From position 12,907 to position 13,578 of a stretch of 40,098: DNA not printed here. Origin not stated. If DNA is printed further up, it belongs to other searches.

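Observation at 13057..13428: Truncated, kinase-dead-looking RsbW/SpoIIAB homologue translationally coupled to trehalose synthases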

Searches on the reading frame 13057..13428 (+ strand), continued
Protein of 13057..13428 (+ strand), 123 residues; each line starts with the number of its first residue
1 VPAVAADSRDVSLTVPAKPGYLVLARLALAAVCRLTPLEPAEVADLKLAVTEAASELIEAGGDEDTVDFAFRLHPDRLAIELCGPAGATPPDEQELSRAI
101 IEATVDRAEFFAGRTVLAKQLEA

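Call 40: find_encoding_contigs(protein=P0138, flank=6000, max_places=3)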
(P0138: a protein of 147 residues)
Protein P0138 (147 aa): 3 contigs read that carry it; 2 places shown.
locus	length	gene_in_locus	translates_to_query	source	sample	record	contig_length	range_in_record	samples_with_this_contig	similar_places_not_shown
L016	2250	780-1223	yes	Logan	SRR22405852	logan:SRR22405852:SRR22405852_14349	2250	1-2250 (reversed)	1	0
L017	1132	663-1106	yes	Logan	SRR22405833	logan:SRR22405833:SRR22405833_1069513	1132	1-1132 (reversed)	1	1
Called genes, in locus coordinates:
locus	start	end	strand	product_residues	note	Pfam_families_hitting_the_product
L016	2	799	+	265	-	?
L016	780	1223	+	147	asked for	-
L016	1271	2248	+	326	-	?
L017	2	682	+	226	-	?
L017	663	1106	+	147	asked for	-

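Call 43: search_protein_families(library=pfam, proteins=[L008:5061-5981:+], max_evalue=0.01)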
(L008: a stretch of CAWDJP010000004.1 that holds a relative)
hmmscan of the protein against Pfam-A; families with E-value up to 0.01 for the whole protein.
L008:5061-5981:+ (306 aa): 1 family
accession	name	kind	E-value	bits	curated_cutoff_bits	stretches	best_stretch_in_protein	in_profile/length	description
PF00459.30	Inositol_P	-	2.1e-29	103.3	27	1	29-299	32-268/271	Inositol monophosphatase family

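Call 48: find_related_loci(query=A3, collection=metagenome_contigs, flank=5000)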
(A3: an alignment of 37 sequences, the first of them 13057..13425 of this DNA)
Query A3 (123 aa) in metagenome_contigs; peptide patterns used: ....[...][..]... (x = any residue, [..] = any of these).
600 stretches matched a pattern (row limit reached: there are more); 359 encode a relative of the query (tblastn E <= 1e-3); the best 80 are kept; 80 distinct loci.
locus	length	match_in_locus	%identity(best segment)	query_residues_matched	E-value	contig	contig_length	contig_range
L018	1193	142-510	99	1-123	3e-80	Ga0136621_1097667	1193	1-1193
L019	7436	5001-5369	89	1-123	4e-67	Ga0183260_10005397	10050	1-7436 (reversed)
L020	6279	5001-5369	76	1-123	4e-55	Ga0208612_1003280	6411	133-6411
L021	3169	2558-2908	68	7-121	6e-45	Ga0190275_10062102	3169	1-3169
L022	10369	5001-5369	64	2-121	2e-44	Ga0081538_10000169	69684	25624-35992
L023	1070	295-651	67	6-121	1e-46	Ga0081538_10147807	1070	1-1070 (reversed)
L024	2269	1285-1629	70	6-119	1e-44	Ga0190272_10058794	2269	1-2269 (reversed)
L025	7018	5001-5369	63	2-121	3e-44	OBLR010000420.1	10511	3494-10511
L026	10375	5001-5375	63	2-123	3e-44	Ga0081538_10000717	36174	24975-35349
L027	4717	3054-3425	66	1-121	5e-44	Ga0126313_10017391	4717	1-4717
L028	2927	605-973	63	2-121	7e-44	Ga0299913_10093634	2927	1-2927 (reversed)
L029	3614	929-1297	63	2-121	6e-44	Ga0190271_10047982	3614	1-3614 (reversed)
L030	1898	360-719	64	5-121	1e-43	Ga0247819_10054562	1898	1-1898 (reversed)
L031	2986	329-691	66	5-122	4e-43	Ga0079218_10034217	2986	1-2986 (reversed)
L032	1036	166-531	64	5-123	3e-45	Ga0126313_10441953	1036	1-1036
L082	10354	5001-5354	64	7-123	8e-41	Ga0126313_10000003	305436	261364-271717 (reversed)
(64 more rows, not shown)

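Call 60: find_encoding_contigs(protein=P0208, flank=6000, max_places=4)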
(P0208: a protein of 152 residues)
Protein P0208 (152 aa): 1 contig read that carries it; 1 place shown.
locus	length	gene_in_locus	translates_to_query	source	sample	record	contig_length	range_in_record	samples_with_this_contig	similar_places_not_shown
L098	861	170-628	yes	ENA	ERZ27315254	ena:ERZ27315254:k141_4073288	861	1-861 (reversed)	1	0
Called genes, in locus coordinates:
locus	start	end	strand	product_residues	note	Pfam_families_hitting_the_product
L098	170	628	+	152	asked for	PF13581:HATPase_c_2, PF02518:HATPase_c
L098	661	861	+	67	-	?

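Call 61: find_encoding_contigs(protein=P0235, flank=6000, max_places=4)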
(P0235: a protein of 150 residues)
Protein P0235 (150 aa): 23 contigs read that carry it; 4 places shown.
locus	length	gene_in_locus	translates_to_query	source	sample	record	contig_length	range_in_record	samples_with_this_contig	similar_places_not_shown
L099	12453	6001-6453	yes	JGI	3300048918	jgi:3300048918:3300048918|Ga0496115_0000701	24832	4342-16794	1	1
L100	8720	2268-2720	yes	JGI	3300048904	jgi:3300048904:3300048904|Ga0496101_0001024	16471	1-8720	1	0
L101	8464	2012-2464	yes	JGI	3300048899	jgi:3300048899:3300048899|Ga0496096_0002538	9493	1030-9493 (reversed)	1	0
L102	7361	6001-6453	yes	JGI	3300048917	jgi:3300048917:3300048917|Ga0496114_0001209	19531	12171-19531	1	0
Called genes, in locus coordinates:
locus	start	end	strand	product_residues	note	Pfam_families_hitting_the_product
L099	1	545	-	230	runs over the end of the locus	PF04203:Sortase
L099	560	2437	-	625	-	PF04389:Peptidase_M28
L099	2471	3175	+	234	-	PF00072:Response_reg, PF00486:Trans_reg_C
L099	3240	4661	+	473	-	PF00672:HAMP, PF00512:HisKA, PF02518:HATPase_c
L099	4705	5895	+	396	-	PF00089:Trypsin, PF13365:Trypsin_2, PF13180:PDZ_2, PF17820:PDZ_6 (faint)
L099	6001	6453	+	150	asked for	PF13581:HATPase_c_2, PF02518:HATPase_c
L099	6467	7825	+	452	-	PF00982:Glyco_transf_20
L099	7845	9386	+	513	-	PF00171:Aldedh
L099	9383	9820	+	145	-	PF01967:MoaC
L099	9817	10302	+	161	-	PF00994:MoCF_biosynth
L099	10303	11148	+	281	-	PF01040:UbiA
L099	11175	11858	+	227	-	PF03435:Sacchrp_dh_NADP (faint), PF09130:DUF1932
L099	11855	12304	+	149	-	PF13671:AAA_33 (weak)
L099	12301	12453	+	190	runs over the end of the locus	PF00005:ABC_tran, PF13476:AAA_23 (weak), PF13555:AAA_29 (faint), PF13401:AAA_22 (weak), PF13304:AAA_21 (weak)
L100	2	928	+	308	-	?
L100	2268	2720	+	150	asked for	PF13581:HATPase_c_2, PF02518:HATPase_c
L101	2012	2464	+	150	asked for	PF13581:HATPase_c_2, PF02518:HATPase_c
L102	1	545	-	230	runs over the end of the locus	PF04203:Sortase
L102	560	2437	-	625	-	PF04389:Peptidase_M28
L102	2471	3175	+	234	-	PF00072:Response_reg, PF00486:Trans_reg_C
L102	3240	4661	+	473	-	PF00672:HAMP, PF00512:HisKA, PF02518:HATPase_c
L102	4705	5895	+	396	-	PF00089:Trypsin, PF13365:Trypsin_2, PF13180:PDZ_2, PF17820:PDZ_6 (faint)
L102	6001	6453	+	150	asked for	PF13581:HATPase_c_2, PF02518:HATPase_c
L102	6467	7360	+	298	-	?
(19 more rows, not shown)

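Call 70: list_cluster_members(proteins=[P0040, P0070, P0028, P0235])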
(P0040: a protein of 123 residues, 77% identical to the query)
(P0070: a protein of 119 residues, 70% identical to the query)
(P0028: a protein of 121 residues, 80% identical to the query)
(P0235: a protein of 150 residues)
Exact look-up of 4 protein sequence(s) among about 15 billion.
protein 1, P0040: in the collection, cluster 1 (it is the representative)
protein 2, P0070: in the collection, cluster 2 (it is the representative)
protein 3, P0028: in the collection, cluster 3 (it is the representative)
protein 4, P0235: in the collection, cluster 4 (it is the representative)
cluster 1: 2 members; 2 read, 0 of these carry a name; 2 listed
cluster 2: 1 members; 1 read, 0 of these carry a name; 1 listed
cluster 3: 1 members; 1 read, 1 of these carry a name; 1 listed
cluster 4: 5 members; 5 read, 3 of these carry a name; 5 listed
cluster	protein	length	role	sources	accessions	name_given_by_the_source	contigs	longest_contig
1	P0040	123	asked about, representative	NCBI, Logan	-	-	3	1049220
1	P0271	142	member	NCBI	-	-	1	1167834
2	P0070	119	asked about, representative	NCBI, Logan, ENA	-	-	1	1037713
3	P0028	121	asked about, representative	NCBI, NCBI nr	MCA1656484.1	MAG: hypothetical protein LC713_02025 [Actinobacteria bacterium] | hypothetical protein [Actinomycetota bacterium]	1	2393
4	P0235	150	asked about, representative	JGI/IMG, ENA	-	serine/threonine-protein kinase RsbW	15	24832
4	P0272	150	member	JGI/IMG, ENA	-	serine/threonine-protein kinase RsbW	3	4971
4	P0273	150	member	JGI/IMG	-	serine/threonine-protein kinase RsbW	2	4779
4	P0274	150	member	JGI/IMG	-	-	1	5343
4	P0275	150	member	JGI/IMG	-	-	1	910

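Call 83: find_encoding_contigs(protein=P0266, flank=4000, max_places=3)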
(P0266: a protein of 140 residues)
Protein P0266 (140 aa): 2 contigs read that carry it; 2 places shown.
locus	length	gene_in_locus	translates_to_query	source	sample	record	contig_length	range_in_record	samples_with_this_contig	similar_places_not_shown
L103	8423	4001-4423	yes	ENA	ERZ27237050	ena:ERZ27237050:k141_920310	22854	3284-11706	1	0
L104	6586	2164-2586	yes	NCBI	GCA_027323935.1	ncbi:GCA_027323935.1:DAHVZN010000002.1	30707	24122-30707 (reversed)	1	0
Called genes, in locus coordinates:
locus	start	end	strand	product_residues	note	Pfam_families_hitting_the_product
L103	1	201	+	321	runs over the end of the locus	PF00528:BPD_transp_1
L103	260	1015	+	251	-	PF00005:ABC_tran, PF02463:SMC_N (weak), PF13304:AAA_21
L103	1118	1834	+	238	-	PF04055:Radical_SAM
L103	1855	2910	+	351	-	PF00459:Inositol_P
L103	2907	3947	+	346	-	PF04055:Radical_SAM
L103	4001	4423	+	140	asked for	PF13581:HATPase_c_2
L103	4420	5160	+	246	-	PF00072:Response_reg, PF04397:LytTR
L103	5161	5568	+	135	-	PF13937:DUF4212 (weak)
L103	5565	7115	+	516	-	PF00474:SSF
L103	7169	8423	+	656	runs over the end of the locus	PF19516:DUF6049 (weak)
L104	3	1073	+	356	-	?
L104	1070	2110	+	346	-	PF04055:Radical_SAM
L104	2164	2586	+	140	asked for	PF13581:HATPase_c_2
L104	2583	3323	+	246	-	PF00072:Response_reg, PF04397:LytTR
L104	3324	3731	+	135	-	PF13937:DUF4212 (weak)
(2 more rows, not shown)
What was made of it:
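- Tried and rejected: They sit with a LytTR response regulator and an SSF transporter instead (call 83), so they say nothing about this clade.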

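Call 87: predict_structure(alignment_id=A2)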
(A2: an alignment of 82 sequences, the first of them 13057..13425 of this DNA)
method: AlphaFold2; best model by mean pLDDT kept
length: 123 residues; sequences in the alignment: 82
mean_pLDDT: 93.4   pTM: 0.86
mean pLDDT of the five models: 93.4, 93.2, 93.1, 93.0, 92.9
residues with pLDDT >= 90: 102; 70-90: 13; 50-70: 8; < 50: 0
segments of 3 or more residues with pLDDT < 50: none
pLDDT, mean of each block of 10 residues (from residue 1): 67 97 98 97 98 95 95 97 91 94 98 97 81
secondary structure, 60 per line:
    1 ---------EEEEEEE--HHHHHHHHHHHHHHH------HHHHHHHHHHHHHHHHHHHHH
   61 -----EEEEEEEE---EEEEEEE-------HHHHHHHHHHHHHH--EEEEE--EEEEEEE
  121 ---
elements in order: E10-16 H19-33 H40-60 E66-73 E77-83 H91-104 E107-111 E114-120
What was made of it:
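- On RsbW/SpoIIAB anti-sigma serine kinases (GHKL, Pfam HATPase_c_2): AlphaFold pLDDT is 93.4 (call 87).
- Checked: The AlphaFold model (pLDDT 93.4) has the full b1-a1-a2-b2-b3-a3-b4-b5 topology (call 87).
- AlphaFold pLDDT 93.4 (call 87).
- Tried and rejected: It was replaced by a model from 82 sequences (call 87).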

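Call 89: fold_search(model_id=the predicted structure, library=pdb)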
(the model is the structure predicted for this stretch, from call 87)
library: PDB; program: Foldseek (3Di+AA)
matches with E <= 10: 866; with E <= 0.001: 21
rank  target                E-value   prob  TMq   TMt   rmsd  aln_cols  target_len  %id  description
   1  6m37_C                1.1e-09  1.00  0.78  0.83   2.4       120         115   24  The crystal structure of B. subtilis RsbV/RsbW complex in the hexagonal crystal form (released 2020-07-15)
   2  8jzt_B                4.5e-09  1.00  0.75  0.71   3.0       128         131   23  The sigF and anti-sigma factor complex (released 2024-10-16)
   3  6m36_A                5.7e-09  1.00  0.75  0.89   2.5       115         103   25  The crystal structure of B. subtilis RsbV/RsbW complex in the monoclinic crystal form (released 2020-07-15)
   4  6m36_C                6.1e-09  1.00  0.75  0.87   2.7       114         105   25  The crystal structure of B. subtilis RsbV/RsbW complex in the monoclinic crystal form (released 2020-07-15)
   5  6m37_A                9.3e-09  1.00  0.76  0.82   3.2       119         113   27  The crystal structure of B. subtilis RsbV/RsbW complex in the hexagonal crystal form (released 2020-07-15)
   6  8jzt_D                9.3e-09  1.00  0.74  0.71   2.9       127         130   24  The sigF and anti-sigma factor complex (released 2024-10-16)
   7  8ih8_D                1.2e-08  1.00  0.79  0.75   2.7       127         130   26  anti-sigmaF factor and Anti-sigmaF factor antagonist complex(usfx-RsfB) (released 2024-02-28)
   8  8jzt_F                1.7e-08  1.00  0.77  0.72   2.6       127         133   26  The sigF and anti-sigma factor complex (released 2024-10-16)
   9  6m36_G                2.2e-08  1.00  0.73  0.85   2.9       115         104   25  The crystal structure of B. subtilis RsbV/RsbW complex in the monoclinic crystal form (released 2020-07-15)
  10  6m36_I                3.0e-08  1.00  0.74  0.87   2.4       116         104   26  The crystal structure of B. subtilis RsbV/RsbW complex in the monoclinic crystal form (released 2020-07-15)
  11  8ih8_C                3.1e-08  1.00  0.75  0.72   3.3       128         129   25  anti-sigmaF factor and Anti-sigmaF factor antagonist complex(usfx-RsfB) (released 2024-02-28)
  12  6m36_E                5.1e-08  1.00  0.74  0.91   2.2       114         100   24  The crystal structure of B. subtilis RsbV/RsbW complex in the monoclinic crystal form (released 2020-07-15)
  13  6m36_O                1.2e-07  1.00  0.73  0.91   2.4       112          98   25  The crystal structure of B. subtilis RsbV/RsbW complex in the monoclinic crystal form (released 2020-07-15)
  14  1tid_C                1.8e-06  1.00  0.76  0.70   4.2       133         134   17  Crystal Structures of the ADP and ATP bound forms of the Bacillus Anti-sigma factor SpoIIAB in complex with the Anti-a (released 2004-06-15)
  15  1th8_A                1.9e-06  1.00  0.74  0.69   3.5       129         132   17  Crystal Structures of the ADP and ATP bound forms of the Bacillus Anti-sigma factor SpoIIAB in complex with the Anti-a (released 2004-06-15)
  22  8dvq                  3.8e-03  0.99  0.47  0.44   9.1       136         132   12  CA domain of VanSA histidine kinase (released 2023-03-22)
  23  8dwz                  5.5e-03  0.99  0.50  0.48   9.1       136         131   14  CA domain of VanSA histidine kinase, 7 keV data (released 2023-03-22)
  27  8isk_A                8.4e-03  0.97  0.46  0.09  11.0       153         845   14  Pr conformer of Zea mays phytochrome A1 - ZmphyA1-Pr (released 2023-08-09)
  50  8isi_A                4.1e-02  0.95  0.52  0.09  11.2       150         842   12  Photochromobilin-free form of Arabidopsis thaliana phytochrome A - apo-AtphyA (released 2023-08-09)
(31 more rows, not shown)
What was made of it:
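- Foldseek ranks 1-19 are all RsbW, UsfX or SpoIIAB, with TM 0.73-0.79 and rmsd 2.2-4.4 A. Ranks 20-21 are the RsbW domain of Rv1364c (call 89).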

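Call 90: find_homologous_proteins(query=P0235, max_evalue=1e-20)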
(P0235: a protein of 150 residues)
Query P0235 (150 aa): 7988 proteins with E <= 1e-20 among 8000 candidates; the best 120 are listed.
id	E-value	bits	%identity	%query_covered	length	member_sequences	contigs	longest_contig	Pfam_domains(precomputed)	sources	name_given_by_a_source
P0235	1.3e-89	316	100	100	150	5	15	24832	PF13581.13,PF02518.32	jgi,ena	jgi:serine/threonine-protein kinase RsbW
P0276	1.2e-84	299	95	100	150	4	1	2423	PF13581.13,PF02518.32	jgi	jgi:serine/threonine-protein kinase RsbW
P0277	3.6e-84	298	95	100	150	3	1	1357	PF13581.13,PF02518.32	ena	-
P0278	1.2e-82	293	93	100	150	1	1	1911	PF13581.13,PF02518.32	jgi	jgi:serine/threonine-protein kinase RsbW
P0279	1.4e-82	293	94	100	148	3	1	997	PF13581.13,PF02518.32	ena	-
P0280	6.4e-79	281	97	92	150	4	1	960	PF13581.13,PF02518.32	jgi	-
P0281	1.8e-76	273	88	99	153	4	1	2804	PF13581.13,PF02518.32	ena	-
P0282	4.6e-75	268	86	100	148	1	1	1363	PF13581.13,PF02518.32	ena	-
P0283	1.7e-74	266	85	100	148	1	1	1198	PF13581.13,PF02518.32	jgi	-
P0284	2.3e-73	263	86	99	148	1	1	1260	PF13581.13,PF02518.32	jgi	jgi:serine/threonine-protein kinase RsbW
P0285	2.2e-71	256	83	99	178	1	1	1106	PF13581.13,PF02518.32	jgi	jgi:serine/threonine-protein kinase RsbW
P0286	5.5e-71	255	85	99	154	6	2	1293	PF13581.13,PF02518.32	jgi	jgi:serine/threonine-protein kinase RsbW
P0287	9.6e-71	254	84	99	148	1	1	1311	PF13581.13,PF02518.32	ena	-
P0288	6.2e-70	252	83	99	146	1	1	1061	PF13581.13,PF02518.32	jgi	jgi:serine/threonine-protein kinase RsbW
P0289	6.3e-70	252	85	99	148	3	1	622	PF13581.13,PF02518.32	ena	-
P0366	4.8e-62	226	78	96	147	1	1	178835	PF13581.13,PF02518.32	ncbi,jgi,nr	ncbi:MAG TPA: ATP-binding protein [Gaiellaceae bacterium]|jgi:serine/threonine-protein kinase RsbW|n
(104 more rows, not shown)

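Call 91: find_encoding_contigs(protein=P0366, flank=8000, max_places=2)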
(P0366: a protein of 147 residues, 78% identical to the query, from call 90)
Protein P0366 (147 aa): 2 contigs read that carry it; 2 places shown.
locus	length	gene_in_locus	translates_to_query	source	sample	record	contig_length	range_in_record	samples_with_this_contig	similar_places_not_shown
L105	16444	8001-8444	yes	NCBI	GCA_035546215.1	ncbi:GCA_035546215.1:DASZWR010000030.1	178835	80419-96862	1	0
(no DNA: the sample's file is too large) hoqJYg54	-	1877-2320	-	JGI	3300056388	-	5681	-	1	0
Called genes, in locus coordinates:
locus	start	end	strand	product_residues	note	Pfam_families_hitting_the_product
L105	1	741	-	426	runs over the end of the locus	-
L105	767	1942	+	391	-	PF03453:MoeA_N, PF00994:MoCF_biosynth, PF03454:MoeA_C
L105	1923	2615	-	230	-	PF04203:Sortase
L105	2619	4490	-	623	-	PF04389:Peptidase_M28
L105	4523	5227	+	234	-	PF00072:Response_reg, PF00486:Trans_reg_C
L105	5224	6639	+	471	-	PF00672:HAMP, PF00512:HisKA, PF02518:HATPase_c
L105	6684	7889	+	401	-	PF00089:Trypsin, PF13365:Trypsin_2, PF13180:PDZ_2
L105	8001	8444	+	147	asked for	PF13581:HATPase_c_2, PF02518:HATPase_c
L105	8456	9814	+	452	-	PF00982:Glyco_transf_20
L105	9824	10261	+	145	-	PF01967:MoaC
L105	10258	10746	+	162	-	PF00994:MoCF_biosynth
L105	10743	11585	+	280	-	PF01040:UbiA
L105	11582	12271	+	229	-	PF03435:Sacchrp_dh_NADP (weak), PF09130:DUF1932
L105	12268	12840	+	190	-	PF00005:ABC_tran, PF13191:AAA_16 (faint), PF13476:AAA_23 (weak), PF13401:AAA_22 (weak), PF13304:AAA_21 (weak)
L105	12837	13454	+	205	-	PF03379:CcmB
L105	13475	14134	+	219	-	PF01578:Cytochrom_C_asm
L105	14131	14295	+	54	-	-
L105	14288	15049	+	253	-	PF01578:Cytochrom_C_asm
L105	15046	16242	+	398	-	PF05201:GlutR_N, PF01488:Shikimate_DH, PF13241:NAD_binding_7 (weak), PF03807:F420_oxidored (weak), PF00745:GlutR_dimer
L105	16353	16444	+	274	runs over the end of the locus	PF01379:Porphobil_deam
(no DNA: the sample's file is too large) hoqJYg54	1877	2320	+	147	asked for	PF13581:HATPase_c_2, PF02518:HATPase_c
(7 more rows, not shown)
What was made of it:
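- Closest known: Gaiellaceae RsbW. Same: Positional orthologue in the same M28(-), RR, HK, HtrA, RsbW, OtsA locus (calls 61, 91).
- Gaiellaceae loci L099-L102 and L105 carry M28(-), RR, HK, HtrA, RsbW (147-150 aa, N/G1/G2 intact) and OtsA (calls 61, 90, 91).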
